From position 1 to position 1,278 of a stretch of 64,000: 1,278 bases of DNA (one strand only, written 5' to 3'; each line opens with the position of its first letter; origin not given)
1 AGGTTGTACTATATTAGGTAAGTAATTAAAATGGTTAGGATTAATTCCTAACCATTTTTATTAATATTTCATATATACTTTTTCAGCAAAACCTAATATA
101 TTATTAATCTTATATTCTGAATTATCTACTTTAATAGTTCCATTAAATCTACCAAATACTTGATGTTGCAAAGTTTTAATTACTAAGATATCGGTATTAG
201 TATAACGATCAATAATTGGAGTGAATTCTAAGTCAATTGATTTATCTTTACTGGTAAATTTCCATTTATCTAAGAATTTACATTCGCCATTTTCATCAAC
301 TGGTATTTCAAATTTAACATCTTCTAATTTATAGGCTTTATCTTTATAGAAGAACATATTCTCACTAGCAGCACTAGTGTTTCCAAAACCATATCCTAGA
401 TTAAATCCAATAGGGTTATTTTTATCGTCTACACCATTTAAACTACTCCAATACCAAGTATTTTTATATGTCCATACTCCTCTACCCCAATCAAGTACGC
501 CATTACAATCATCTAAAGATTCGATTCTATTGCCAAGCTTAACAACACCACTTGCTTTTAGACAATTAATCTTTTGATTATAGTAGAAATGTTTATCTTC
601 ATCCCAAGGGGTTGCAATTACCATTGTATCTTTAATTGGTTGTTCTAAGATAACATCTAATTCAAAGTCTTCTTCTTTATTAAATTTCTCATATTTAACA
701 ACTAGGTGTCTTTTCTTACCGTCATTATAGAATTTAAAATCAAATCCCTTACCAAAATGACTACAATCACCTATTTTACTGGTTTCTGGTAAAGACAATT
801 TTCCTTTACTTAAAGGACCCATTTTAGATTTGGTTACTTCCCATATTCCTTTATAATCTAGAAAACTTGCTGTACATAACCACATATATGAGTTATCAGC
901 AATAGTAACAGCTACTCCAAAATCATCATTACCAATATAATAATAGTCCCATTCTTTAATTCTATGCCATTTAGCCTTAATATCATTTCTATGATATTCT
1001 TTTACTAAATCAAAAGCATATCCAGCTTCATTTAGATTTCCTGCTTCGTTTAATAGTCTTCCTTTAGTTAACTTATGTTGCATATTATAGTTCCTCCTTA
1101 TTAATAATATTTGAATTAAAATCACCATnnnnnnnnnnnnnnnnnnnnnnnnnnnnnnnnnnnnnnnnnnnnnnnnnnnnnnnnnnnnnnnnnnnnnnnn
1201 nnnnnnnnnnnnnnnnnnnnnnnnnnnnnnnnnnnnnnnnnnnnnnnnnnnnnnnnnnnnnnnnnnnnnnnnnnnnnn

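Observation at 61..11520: Atypical Rnf-like operon fused to an extracytosolic flavinylation toolkit (2x ApbE, two-FMN-domain lipoprotein, NusG-II/Gx pair, DUF2804)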

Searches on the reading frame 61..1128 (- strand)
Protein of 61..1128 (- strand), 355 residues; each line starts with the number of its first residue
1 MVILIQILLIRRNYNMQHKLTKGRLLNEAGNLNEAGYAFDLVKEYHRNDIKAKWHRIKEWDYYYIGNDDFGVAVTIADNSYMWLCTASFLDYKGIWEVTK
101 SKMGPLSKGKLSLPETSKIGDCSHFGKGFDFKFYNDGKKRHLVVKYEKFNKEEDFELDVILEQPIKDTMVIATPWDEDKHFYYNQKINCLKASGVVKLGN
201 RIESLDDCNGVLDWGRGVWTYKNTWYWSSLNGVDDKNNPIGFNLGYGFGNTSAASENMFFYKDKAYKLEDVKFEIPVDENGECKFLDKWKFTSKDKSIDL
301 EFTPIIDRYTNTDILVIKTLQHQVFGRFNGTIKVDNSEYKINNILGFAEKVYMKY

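Call 4: search_protein_families(library=pfam, proteins=[window:61-1128:-], max_evalue=0.01)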
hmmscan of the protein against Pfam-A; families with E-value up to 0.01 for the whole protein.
window:61-1128:- (355 aa): 1 family
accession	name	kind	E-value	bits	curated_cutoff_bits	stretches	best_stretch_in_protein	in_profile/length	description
PF10974.15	DUF2804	-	1.8e-118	396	26.9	1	19-355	3-339/339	Domain of unknown function (DUF2804)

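Call 6: search_protein_families(library=ncbifam, proteins=[window:61-1128:-], max_evalue=0.1)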
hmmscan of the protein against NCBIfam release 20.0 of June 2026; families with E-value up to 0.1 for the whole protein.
window:61-1128:- (355 aa): 0 families

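Call 62: search_solved_structures(query=window:61-1083:-, max_evalue=0.01)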
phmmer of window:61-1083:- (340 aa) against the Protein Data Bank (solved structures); distinct sequences matched with E-value up to 0.01: 0.
